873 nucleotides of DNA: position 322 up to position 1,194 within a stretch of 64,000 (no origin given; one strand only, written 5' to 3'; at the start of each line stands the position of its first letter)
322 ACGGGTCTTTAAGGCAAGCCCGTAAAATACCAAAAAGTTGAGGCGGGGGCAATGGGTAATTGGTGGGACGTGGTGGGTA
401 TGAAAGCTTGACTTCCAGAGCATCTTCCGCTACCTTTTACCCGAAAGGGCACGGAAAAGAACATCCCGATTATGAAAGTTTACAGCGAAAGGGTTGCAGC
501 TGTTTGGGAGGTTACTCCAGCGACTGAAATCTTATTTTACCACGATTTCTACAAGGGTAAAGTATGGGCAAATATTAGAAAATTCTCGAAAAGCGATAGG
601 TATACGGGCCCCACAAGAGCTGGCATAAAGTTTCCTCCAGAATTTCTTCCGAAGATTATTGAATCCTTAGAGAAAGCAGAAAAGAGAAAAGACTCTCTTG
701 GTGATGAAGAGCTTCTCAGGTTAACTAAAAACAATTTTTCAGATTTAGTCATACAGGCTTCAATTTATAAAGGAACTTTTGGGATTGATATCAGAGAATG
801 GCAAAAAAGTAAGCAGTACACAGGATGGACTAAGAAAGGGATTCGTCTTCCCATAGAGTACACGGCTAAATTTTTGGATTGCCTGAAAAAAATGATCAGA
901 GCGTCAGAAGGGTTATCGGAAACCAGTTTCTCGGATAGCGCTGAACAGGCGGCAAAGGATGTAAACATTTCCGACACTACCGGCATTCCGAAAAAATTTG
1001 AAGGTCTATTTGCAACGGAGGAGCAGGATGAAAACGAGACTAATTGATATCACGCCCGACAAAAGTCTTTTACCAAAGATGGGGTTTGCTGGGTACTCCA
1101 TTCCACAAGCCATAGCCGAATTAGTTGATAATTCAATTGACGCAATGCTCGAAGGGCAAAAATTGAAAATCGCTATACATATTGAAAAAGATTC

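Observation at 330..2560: AT-rich two-gene island: tandem PC4-like ssDNA binder coupled to a MORC-like GHKL ATPase, a candidate undescribed DNA-sensing or defence module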

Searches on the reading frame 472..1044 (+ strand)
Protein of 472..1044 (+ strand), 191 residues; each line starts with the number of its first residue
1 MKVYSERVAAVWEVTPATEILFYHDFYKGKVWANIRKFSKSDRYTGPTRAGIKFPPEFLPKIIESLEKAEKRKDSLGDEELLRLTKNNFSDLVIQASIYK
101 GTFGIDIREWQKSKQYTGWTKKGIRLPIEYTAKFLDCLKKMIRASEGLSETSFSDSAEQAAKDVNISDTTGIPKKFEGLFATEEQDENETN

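Call 4: search_protein_families(library=pfam, proteins=[window:472-1044:+], max_evalue=1)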
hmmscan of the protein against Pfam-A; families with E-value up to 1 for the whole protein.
window:472-1044:+ (191 aa): 3 families
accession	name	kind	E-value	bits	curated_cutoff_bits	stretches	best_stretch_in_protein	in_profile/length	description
PF02229.22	PC4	-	8e-11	41.7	25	2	95-135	10-50/52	Transcriptional Coactivator p15 (PC4)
PF20669.3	Exo70_N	-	0.068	13.9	23.9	1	109-158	11-57/83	Exocyst complex component Exo70 N-terminal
PF02787.25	CPSase_L_D3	-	0.085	13.3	26.6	0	61-95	43-77/80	Carbamoyl-phosphate synthetase large chain, oligomerisation domain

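Call 5: search_protein_families(library=padloc, proteins=[window:472-1044:+], max_evalue=1)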
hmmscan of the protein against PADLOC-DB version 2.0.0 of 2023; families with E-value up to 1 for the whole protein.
window:472-1044:+ (191 aa): 0 families

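Call 6: search_protein_families(library=ncbifam, proteins=[window:472-1044:+], max_evalue=1)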
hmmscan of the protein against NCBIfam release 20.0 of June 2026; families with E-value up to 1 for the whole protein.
window:472-1044:+ (191 aa): 1 family
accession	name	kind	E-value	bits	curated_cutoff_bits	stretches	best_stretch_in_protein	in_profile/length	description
NF041551.1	YlcI_YnfO_N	subfamily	0.047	13.8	30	0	50-96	5-34/42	YlcI/YnfO family protein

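Call 8: find_homologous_proteins(query=window:472-1044:+)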
Query window:472-1044:+ (191 aa): 5 proteins with E <= 0.001 among 120 candidates.
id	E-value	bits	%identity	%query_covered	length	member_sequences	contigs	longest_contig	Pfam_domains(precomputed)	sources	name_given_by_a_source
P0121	2.3e-122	423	100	100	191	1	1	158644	PF02229.23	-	-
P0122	8.2e-86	304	70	100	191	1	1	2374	PF02229.23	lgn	-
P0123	2.2e-39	153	43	98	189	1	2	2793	PF02229.23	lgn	-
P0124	3.3e-23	100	41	62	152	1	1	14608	PF02229.23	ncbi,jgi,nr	ncbi:MAG: transcriptional coactivator p15/PC4 family protein [Elusimicrobiota bacterium]|jgi:hypothe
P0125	1.1e-20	92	40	64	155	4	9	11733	PF02229.23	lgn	-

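Call 30: find_encoding_contigs(protein=P0124, flank=6000, max_places=4)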
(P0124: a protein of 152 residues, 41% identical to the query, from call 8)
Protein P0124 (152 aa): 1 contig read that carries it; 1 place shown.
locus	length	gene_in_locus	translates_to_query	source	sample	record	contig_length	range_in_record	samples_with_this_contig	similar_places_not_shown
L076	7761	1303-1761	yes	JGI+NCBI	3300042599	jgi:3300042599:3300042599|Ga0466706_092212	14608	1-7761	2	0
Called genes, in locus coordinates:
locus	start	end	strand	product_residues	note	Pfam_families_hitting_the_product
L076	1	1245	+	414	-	PF13116:YhdP (faint)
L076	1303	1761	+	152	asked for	PF02229:PC4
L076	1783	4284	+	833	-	PF00069:Pkinase, PF03109:ABC1 (faint), PF07714:PK_Tyr_Ser-Thr, PF17667:Pkinase_fungal (weak)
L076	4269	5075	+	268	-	PF13672:PP2C_2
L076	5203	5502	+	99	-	PF00166:Cpn10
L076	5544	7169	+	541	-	PF00118:Cpn60_TCP1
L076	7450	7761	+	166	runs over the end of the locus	PF07963:N_methyl (weak)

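Call 31: find_encoding_contigs(protein=P0125, flank=6000, max_places=4)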
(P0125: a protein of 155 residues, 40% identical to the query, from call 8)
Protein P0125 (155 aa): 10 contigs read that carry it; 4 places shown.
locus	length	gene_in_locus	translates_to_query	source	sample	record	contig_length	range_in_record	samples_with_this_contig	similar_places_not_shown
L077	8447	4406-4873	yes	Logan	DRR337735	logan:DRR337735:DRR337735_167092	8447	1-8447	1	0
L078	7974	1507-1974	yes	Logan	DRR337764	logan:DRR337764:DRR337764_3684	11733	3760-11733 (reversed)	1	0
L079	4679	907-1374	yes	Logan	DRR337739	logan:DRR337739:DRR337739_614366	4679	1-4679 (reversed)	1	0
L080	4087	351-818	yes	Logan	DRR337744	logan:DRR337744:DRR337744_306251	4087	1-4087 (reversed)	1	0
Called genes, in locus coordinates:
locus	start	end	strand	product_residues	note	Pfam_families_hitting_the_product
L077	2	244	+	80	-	?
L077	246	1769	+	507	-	PF02113:Peptidase_S13, PF13354:Beta-lactamase2 (faint)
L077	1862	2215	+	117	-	-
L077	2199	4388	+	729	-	PF05170:AsmA, PF05359:DUF748, PF13116:YhdP (weak), PF27051:TamB_N (faint), PF13116:YhdP (weak)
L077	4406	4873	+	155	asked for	PF02229:PC4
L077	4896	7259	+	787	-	PF00069:Pkinase, PF07714:PK_Tyr_Ser-Thr, PF03109:ABC1 (faint), PF17667:Pkinase_fungal (weak)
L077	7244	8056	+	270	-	PF00481:PP2C (faint), PF13672:PP2C_2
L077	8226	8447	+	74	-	?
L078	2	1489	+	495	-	?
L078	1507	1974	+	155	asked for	PF02229:PC4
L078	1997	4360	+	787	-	PF00069:Pkinase, PF07714:PK_Tyr_Ser-Thr, PF03109:ABC1 (faint), PF17667:Pkinase_fungal (weak)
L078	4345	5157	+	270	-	PF00481:PP2C (faint), PF13672:PP2C_2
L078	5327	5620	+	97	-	PF00166:Cpn10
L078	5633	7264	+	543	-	PF00118:Cpn60_TCP1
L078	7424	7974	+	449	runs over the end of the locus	-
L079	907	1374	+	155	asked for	PF02229:PC4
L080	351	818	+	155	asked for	PF02229:PC4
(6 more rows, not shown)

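Call 32: find_related_loci(query=A2, collection=metagenome_contigs, flank=5000)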
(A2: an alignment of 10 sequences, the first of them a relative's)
Query A2 (191 aa) in metagenome_contigs; peptide patterns used: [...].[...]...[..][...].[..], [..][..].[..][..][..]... (x = any residue, [..] = any of these).
325 stretches matched a pattern; 238 encode a relative of the query (tblastn E <= 1e-3); the best 80 are kept; 80 distinct loci.
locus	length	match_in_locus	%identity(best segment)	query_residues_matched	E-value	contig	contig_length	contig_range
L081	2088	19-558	34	2-180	4e-29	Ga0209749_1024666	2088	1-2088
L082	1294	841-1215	42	19-143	8e-29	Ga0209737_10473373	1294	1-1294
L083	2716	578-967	40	17-146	8e-28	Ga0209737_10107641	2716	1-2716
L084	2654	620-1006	39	13-141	1e-27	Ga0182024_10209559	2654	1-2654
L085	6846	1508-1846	45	17-129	4e-27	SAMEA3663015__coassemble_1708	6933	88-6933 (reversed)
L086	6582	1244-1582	45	17-129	5e-27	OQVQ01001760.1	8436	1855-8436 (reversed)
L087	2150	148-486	43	17-129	2e-27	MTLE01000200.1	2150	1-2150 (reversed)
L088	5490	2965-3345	39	17-143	3e-27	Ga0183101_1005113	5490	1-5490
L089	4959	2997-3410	38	10-140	1e-26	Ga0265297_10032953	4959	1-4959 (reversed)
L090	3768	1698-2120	35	10-150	3e-26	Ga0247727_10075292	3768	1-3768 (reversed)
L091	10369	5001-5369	41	19-141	5e-26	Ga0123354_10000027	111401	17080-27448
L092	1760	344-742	36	10-142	4e-26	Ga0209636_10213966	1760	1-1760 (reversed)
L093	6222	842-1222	39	13-139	2e-25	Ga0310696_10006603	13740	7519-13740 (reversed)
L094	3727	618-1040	39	10-148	3e-25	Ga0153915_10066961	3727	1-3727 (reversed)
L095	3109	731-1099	41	19-141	3e-25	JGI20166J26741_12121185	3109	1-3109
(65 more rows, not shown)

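Call 33: find_related_loci(query=A2, collection=viral_contigs, flank=8000)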
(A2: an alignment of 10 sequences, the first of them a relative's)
Query A2 (191 aa) in viral_contigs; peptide patterns used: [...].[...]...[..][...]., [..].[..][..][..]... (x = any residue, [..] = any of these).
51 stretches matched a pattern; 5 encode a relative of the query (tblastn E <= 1e-3); 5 distinct loci.
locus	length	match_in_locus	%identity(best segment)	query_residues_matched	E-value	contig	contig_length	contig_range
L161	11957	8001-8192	41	31-141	1e-10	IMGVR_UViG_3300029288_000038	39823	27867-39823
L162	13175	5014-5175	45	29-141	1e-7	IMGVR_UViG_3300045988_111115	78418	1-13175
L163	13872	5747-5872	43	28-141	9e-6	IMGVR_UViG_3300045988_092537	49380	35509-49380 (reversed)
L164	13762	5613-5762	43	28-141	1e-5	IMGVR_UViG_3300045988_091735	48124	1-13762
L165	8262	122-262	38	32-76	9e-5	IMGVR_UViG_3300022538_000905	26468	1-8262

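Call 44: find_homologous_proteins(query=A2, max_evalue=0.001)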
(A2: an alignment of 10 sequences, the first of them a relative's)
Query A2 (10 sequences) (191 aa, profile of the alignment): 244 proteins with E <= 0.001 among 4965 candidates; the best 120 are listed.
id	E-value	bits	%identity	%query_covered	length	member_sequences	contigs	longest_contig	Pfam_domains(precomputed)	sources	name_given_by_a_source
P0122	2.8e-66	241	70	100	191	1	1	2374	PF02229.23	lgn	-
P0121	4.5e-66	240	100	100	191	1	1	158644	PF02229.23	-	-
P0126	3.6e-59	218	23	73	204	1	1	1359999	-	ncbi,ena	-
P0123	1.6e-58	216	43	98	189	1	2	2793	PF02229.23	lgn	-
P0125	1.2e-56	209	40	64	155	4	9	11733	PF02229.23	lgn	-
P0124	1.3e-53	199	41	62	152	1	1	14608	PF02229.23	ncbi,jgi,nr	ncbi:MAG: transcriptional coactivator p15/PC4 family protein [Elusimicrobiota bacterium]|jgi:hypothe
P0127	5.9e-52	194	39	66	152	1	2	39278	PF02229.23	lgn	-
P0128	6.4e-52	194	37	70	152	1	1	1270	PF02229.23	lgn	-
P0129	1.2e-51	193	41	66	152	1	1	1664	PF02229.23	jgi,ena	-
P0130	1.5e-51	193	42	59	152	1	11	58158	PF02229.23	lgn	-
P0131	2.1e-51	192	25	77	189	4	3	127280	PF02229.23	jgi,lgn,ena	-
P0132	2.1e-51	192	25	77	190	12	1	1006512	PF02229.23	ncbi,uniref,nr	ncbi:PC4/YdbC family ssDNA-binding protein [Anaerosoma tenue]|uniref:PC4/YdbC family ssDNA-binding p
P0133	2.3e-51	192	40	66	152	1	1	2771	PF02229.23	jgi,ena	-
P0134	2.4e-51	192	40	66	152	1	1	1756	PF02229.23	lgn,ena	-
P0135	2.4e-51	192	42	59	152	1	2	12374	PF02229.23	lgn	-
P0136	4.6e-51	191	43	65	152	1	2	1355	PF02229.23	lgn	-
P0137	7.6e-51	191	43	59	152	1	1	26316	PF02229.23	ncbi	-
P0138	8.1e-51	190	39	66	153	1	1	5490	PF02229.23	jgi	-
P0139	2.0e-50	189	43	59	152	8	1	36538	PF02229.23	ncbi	-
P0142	3.8e-50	188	46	59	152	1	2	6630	PF02229.23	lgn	-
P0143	4.1e-50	188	45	59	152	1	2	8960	PF02229.23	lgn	-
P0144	4.9e-50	188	46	59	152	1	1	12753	PF02229.23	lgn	-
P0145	5.4e-50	188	47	59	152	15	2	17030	PF02229.23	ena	-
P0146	5.7e-50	188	44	59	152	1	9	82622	PF02229.23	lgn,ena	-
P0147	6.1e-50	188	45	59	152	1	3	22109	PF02229.23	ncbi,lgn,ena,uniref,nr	ncbi:PC4/YdbC family ssDNA-binding protein [Candidatus Proelusimicrobium excrementi]|uniref:PC4/YdbC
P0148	7.2e-50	187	45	59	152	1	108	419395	PF02229.23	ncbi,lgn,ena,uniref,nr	ncbi:PC4/YdbC family ssDNA-binding protein [Candidatus Proelusimicrobium excrementi]|uniref:PC4/YdbC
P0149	7.3e-50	187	39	70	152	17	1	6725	PF02229.23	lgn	-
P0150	7.9e-50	187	45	59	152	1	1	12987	PF02229.23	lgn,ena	-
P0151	8.6e-50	187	45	59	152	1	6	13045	PF02229.23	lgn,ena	-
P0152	8.7e-50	187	43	59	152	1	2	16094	PF02229.23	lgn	-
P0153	1.1e-49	187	45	59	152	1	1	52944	PF02229.23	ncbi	-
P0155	1.3e-49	186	42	59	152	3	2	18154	PF02229.23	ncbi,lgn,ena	-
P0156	1.4e-49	186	42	65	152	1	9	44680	PF02229.23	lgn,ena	-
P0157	1.7e-49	186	45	59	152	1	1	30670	PF02229.23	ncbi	-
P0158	2.5e-49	186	37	70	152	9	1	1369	PF02229.23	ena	-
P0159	2.5e-49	186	41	65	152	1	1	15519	PF02229.23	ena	-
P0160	2.8e-49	185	44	59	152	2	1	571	PF02229.23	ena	-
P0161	2.9e-49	185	45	59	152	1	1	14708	PF02229.23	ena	-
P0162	2.9e-49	185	40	61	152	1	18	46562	PF02229.23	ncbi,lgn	-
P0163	4.1e-49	185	42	65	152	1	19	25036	PF02229.23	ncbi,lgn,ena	-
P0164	4.2e-49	185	40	64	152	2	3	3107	PF02229.23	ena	-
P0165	4.3e-49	185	39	66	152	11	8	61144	PF02229.23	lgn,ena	-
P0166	5.2e-49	185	44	59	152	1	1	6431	PF02229.23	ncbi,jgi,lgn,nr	ncbi:MAG: transcriptional coactivator p15/PC4 family protein [Elusimicrobiota bacterium]|jgi:hypothe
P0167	7.2e-49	184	42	65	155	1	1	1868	PF02229.23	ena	-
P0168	8.5e-49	184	39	61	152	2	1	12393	PF02229.23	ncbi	-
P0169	1.2e-48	183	40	61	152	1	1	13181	PF02229.23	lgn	-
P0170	1.8e-48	183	38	70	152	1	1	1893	PF02229.23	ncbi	-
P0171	1.8e-48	183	46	58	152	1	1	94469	PF02229.23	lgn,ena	-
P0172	2.1e-48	183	41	65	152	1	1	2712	PF02229.23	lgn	-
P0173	2.1e-48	183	39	61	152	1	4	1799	PF02229.23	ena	-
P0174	4.4e-48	182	40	61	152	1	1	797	PF02229.23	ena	-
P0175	4.7e-48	181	38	66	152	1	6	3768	PF02229.23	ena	-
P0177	5.1e-48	181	38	66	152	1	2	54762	PF02229.23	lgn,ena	-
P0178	5.7e-48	181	38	66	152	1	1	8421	PF02229.23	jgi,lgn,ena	-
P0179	6.8e-48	181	39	61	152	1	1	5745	PF02229.23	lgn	-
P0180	1.5e-47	180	44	62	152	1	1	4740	PF02229.23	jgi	jgi:hypothetical protein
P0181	2.2e-47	179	39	64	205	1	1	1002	PF02229.23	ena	-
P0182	2.3e-47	179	34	69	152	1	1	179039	PF02229.23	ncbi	-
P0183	4.2e-47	178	45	58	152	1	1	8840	PF02229.23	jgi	jgi:hypothetical protein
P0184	6.8e-47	178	27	57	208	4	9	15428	PF02229.23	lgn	-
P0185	7.1e-47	178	38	66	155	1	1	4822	PF02229.23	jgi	-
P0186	3.7e-46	175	24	77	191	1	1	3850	PF02229.23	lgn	-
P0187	6.6e-46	174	38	66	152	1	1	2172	PF02229.23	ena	-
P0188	1.2e-45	174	41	58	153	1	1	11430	PF02229.23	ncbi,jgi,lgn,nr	ncbi:MAG: transcriptional coactivator p15/PC4 family protein [Elusimicrobiota bacterium]|jgi:hypothe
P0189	1.6e-45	173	26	77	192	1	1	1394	PF02229.23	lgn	-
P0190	3.7e-45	172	27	77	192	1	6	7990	PF02229.23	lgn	-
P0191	6.8e-45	171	45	58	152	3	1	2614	PF02229.23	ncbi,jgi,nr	ncbi:MAG: transcriptional coactivator p15/PC4 family protein [Elusimicrobiota bacterium]|jgi:hypothe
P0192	6.8e-44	168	49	96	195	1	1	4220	PF02229.23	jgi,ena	-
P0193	1.2e-43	167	43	67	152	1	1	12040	PF02229.23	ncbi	-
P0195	1.1e-41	161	41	67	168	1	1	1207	PF02229.23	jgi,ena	-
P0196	2.3e-41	160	40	65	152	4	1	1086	PF02229.23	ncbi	-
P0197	4.5e-41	159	48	65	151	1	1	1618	PF02229.23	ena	-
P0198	7.3e-41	158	43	65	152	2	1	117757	PF02229.23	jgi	jgi:hypothetical protein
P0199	7.5e-41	158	43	68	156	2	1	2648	PF02229.23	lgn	-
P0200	2.5e-40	156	44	65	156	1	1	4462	PF02229.23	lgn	-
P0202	3.9e-40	156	44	67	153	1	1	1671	PF02229.23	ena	-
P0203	3.9e-40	156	41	65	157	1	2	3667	PF02229.23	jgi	jgi:hypothetical protein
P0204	4.5e-40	155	40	65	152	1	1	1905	PF02229.23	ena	-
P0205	5.2e-40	155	42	64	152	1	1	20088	PF02229.23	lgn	-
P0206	5.7e-40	155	42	65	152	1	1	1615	PF02229.23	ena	-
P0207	5.9e-40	155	40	65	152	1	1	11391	PF02229.23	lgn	-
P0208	8.0e-40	155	40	65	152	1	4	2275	PF02229.23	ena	-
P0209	8.3e-40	155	44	67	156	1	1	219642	PF02229.23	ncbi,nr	ncbi:MAG: hypothetical protein HY059_22575 [Proteobacteria bacterium]|nr:hypothetical protein [Pseud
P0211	1.0e-39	154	40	65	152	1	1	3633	PF02229.23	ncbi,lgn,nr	ncbi:MAG: PC4/YdbC family ssDNA-binding protein [Elusimicrobia bacterium]|nr:PC4/YdbC family ssDNA-b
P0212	1.0e-39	154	41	65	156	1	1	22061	PF02229.23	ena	-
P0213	1.2e-39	154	42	68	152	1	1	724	PF02229.23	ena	-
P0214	1.7e-39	154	41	65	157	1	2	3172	PF02229.23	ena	-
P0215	2.1e-39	153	40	65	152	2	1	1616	PF02229.23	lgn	-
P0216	2.2e-39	153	38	67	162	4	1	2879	PF02229.23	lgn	-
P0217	2.3e-39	153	40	65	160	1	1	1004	PF02229.23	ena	-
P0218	2.4e-39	153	40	67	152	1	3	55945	PF02229.23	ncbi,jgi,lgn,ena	jgi:hypothetical protein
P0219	2.4e-39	153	40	65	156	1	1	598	PF02229.23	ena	-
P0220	2.5e-39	153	38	68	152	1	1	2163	PF02229.23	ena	-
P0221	2.8e-39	153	43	65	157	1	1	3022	PF02229.23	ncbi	-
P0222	4.6e-39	152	30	89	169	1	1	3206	PF02229.23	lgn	-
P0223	4.8e-39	152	39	67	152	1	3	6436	PF02229.23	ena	-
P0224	5.0e-39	152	41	65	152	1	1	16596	PF02229.23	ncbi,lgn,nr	ncbi:MAG: PC4/YdbC family ssDNA-binding protein [Elusimicrobia bacterium]|nr:PC4/YdbC family ssDNA-b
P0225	5.1e-39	152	40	65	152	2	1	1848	PF02229.23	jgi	jgi:hypothetical protein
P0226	5.9e-39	152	40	65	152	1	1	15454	PF02229.23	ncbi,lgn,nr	ncbi:MAG: hypothetical protein HY403_02735 [Elusimicrobia bacterium]|nr:hypothetical protein [Elusim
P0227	6.0e-39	152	39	67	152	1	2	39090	PF02229.23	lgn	-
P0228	6.0e-39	152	40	65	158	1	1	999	PF02229.23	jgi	jgi:hypothetical protein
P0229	7.0e-39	152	40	67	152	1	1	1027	PF02229.23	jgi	jgi:hypothetical protein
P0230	7.0e-39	152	40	65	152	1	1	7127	PF02229.23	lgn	-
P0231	7.6e-39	151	41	67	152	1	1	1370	PF02229.23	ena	-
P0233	7.8e-39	151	41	65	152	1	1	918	PF02229.23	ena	-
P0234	8.1e-39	151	39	65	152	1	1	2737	PF02229.23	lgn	-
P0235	1.0e-38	151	39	67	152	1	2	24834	PF02229.23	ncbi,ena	-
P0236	1.1e-38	151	40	67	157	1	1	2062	PF02229.23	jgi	jgi:hypothetical protein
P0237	1.2e-38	151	39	73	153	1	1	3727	PF02229.23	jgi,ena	-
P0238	1.3e-38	151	39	65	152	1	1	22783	PF02229.23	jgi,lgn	jgi:hypothetical protein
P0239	1.4e-38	151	39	65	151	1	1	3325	PF02229.23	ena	-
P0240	1.6e-38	150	38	65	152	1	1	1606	PF02229.23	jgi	jgi:hypothetical protein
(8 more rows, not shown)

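Call 51: search_solved_structures(query=A3, max_evalue=1, show_alignments=2)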
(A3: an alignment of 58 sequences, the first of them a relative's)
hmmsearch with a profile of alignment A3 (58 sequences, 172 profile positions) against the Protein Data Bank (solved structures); distinct sequences matched with E-value up to 1: 12.
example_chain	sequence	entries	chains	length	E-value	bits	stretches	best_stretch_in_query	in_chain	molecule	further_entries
5a4n_A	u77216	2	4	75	3.9e-05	26.6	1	9-69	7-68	BPSL1147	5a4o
4usg_A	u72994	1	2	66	0.0022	20.9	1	97-149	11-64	ACTIVATED RNA POLYMERASE II TRANSCRIPTIONAL COACTIVATOR P15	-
1pcf_A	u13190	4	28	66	0.0024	20.8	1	97-149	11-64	TRANSCRIPTIONAL COACTIVATOR PC4 | ACTIVATED RNA POLYMERASE II TRANSCRIPTIONAL COACTIVATOR P15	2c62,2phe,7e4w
6ycs_A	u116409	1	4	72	0.0031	20.4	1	97-149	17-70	PC4 protein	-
4agh_A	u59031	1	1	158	0.011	18.6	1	97-165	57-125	MOSUB1, TRANSCRIPTION COFACTOR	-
4bhm_A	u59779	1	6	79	0.011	18.6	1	97-150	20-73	MOSUB1 TRANSCRIPTION COFACTOR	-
5zg9_A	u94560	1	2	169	0.012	18.5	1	97-165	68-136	MoSub1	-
3pm7_A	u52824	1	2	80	0.41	13.5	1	101-150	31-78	Uncharacterized protein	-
2l3a_A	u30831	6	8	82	0.42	13.5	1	96-148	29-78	Uncharacterized protein | SP_0782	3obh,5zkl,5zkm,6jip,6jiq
4bg7_A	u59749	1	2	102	0.44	13.4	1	18-77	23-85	PUTATIVE TRANSCRIPTIONAL COACTIVATOR P15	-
6mr1_A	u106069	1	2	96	0.82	12.5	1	34-75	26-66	Carbon dioxide concentrating mechanism protein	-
4g06_A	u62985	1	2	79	0.97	12.3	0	95-142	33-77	Uncharacterized protein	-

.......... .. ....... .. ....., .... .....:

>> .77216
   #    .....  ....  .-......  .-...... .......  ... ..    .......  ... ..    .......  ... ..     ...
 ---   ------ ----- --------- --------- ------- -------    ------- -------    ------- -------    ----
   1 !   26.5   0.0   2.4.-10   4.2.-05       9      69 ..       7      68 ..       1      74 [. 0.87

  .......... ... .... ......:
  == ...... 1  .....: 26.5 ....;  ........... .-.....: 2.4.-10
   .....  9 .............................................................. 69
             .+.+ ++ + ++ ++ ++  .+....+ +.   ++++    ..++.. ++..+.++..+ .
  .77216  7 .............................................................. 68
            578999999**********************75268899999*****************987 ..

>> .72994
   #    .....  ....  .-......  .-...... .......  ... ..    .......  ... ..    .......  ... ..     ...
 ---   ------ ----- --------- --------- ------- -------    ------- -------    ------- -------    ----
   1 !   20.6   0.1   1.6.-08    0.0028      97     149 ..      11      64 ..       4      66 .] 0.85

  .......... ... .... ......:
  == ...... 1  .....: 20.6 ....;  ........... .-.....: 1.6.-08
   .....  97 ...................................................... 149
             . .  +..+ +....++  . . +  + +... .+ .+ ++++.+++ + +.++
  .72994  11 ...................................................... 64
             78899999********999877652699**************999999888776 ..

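Call 57: predict_structure(alignment_id=A3)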
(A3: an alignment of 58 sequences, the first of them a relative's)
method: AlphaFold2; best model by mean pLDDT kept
length: 191 residues; sequences in the alignment: 58
mean_pLDDT: 88.6   pTM: 0.77
mean pLDDT of the five models: 88.6, 88.1, 87.8, 86.9, 86.1
residues with pLDDT >= 90: 136; 70-90: 23; 50-70: 30; < 50: 2
segments of 3 or more residues with pLDDT < 50: none
pLDDT, mean of each block of 10 residues (from residue 1): 75 97 93 97 95 98 98 97 98 97 97 97 97 98 88 64 66 78 58 62
secondary structure, 60 per line:
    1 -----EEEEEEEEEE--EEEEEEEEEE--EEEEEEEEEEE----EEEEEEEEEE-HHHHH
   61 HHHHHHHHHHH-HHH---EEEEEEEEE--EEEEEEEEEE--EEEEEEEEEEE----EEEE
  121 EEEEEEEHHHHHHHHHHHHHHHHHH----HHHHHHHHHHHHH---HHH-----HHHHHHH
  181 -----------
elements in order: E6-15 E18-27 E30-40 E45-54 H56-71 E79-87 E90-99 E102-112 E117-127 H128-145 H150-162 H174-180
